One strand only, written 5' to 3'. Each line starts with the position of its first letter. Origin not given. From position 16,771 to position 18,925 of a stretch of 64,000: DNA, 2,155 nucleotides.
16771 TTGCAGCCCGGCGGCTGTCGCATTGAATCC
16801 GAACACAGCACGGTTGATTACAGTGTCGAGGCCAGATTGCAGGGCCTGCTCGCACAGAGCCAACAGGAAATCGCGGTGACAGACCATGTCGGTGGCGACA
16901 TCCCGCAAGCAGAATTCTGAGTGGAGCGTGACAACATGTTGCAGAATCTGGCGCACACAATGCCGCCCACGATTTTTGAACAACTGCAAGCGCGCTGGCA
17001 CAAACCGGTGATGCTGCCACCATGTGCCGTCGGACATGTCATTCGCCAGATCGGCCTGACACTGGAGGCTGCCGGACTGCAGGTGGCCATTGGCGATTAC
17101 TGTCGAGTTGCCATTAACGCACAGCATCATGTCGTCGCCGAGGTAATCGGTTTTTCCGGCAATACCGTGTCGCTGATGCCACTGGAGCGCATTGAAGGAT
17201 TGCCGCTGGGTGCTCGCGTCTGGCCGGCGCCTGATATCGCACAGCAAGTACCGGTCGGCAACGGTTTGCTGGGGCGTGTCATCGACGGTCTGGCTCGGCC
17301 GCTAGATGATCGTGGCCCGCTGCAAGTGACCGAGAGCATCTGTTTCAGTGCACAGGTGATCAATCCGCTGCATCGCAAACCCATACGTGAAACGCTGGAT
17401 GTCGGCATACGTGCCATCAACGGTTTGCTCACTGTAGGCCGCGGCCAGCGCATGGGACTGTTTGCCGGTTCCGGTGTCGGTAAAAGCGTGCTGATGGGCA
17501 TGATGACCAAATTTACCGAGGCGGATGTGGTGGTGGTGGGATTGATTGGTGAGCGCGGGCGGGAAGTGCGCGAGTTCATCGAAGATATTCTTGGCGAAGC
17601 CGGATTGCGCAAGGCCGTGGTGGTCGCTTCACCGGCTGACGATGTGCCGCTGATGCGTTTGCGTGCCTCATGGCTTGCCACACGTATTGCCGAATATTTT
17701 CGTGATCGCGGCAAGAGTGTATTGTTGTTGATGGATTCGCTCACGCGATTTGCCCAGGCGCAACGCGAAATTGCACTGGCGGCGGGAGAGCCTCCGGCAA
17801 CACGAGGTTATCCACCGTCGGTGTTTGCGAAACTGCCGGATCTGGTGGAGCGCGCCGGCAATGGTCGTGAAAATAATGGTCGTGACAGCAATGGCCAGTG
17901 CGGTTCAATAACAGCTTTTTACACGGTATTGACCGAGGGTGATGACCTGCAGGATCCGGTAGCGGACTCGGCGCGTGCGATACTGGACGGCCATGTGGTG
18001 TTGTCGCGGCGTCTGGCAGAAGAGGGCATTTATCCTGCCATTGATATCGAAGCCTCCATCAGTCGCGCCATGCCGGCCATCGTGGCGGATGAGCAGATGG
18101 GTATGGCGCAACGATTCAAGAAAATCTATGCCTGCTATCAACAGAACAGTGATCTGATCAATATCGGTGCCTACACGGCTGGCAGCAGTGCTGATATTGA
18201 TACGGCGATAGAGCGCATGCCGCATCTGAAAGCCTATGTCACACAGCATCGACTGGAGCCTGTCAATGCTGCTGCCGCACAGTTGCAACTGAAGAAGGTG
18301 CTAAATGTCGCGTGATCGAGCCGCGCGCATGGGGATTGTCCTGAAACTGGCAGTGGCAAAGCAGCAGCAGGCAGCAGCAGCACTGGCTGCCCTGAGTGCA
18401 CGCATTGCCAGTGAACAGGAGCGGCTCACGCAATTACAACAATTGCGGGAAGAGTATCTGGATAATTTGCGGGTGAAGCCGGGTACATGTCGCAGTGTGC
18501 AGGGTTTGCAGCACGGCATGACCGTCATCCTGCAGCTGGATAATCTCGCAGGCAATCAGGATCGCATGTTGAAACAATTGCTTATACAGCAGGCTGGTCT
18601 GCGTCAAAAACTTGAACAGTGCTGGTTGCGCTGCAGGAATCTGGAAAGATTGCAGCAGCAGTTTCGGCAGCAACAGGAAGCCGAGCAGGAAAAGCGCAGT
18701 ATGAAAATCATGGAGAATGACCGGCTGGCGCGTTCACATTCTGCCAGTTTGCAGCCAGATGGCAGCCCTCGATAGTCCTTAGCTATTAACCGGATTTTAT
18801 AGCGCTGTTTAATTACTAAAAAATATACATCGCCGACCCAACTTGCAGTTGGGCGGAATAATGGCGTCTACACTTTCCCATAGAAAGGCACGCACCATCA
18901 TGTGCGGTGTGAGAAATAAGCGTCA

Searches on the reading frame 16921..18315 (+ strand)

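Call 7: search_protein_families(library=ncbifam, proteins=[window:16921-18315:+], max_evalue=0.001)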
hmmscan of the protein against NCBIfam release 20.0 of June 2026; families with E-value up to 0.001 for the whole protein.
window:16921-18315:+ (464 aa): 35 families (the best 25 are shown)
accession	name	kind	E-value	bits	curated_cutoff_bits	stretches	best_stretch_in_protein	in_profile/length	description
TIGR03496.1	FliI_clade1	equivalog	3.9e-185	615.6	619.1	1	38-459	1-413/414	flagellar protein export ATPase FliI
TIGR01026.1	fliI_yscN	subfamily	2.4e-171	570.3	379.5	1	36-461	23-439/440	FliI/YscN family ATPase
TIGR03497.1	FliI_clade2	equivalog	1.5e-159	531.4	629.8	1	38-460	1-412/413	flagellar protein export ATPase FliI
NF005535.1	PRK07196.1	equivalog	9.9e-153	509.2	715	1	37-459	20-432/434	flagellar protein export ATPase FliI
TIGR03498.1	FliI_clade3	equivalog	1.8e-152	507.9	587.45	1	38-460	1-417/418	flagellar protein export ATPase FliI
TIGR02546.1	III_secr_ATP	equivalog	2.8e-151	504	604.75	1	36-461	5-422/423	type III secretion system ATPase SctN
NF005391.0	PRK06936.1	equivalog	2.4e-137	458.3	657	1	38-460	25-437/439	type III secretion system ATPase SctN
NF005295.0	PRK06820.1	equivalog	6.8e-136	453.7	690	1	20-461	11-439/440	EscN/YscN/HrcN family type III secretion system ATPase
NF006575.0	PRK09099.1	subfamily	1.4e-132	442.6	706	1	36-460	26-440/443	type III secretion system ATPase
NF006290.1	PRK08472.1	equivalog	3.9e-132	441.1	644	1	36-460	18-432/433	flagellar protein export ATPase FliI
NF005765.0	PRK07594.1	equivalog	3.3e-116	388.6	715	1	35-461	20-431/433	EscN/YscN/HrcN family type III secretion system ATPase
NF006012.0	PRK08149.1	equivalog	4.6e-106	355.3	594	1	39-451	12-420/431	type III secretion system ATPase SctN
NF004578.0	PRK05922.1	equivalog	2.3e-85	287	604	1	36-444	19-414/434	type III secretion system ATPase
NF040574.1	T3SS_ATP_VscN2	exception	2.8e-58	197.8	750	1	56-442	25-399/420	type III secretion system ATPase VscN2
NF009884.0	PRK13343.1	equivalog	1.4e-53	182.2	554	1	65-455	55-437/507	F0F1 ATP synthase subunit alpha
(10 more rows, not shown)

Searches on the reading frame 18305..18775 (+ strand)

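Call 7: search_protein_families(library=ncbifam, proteins=[window:18305-18775:+], max_evalue=0.001)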
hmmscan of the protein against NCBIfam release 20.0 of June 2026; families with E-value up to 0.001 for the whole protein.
window:18305-18775:+ (156 aa): 1 family
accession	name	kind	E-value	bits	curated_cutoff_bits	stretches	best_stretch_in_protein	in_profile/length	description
TIGR02473.1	flagell_FliJ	equivalog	1.7e-07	31.7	50.45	1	8-137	3-132/141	flagellar export protein FliJ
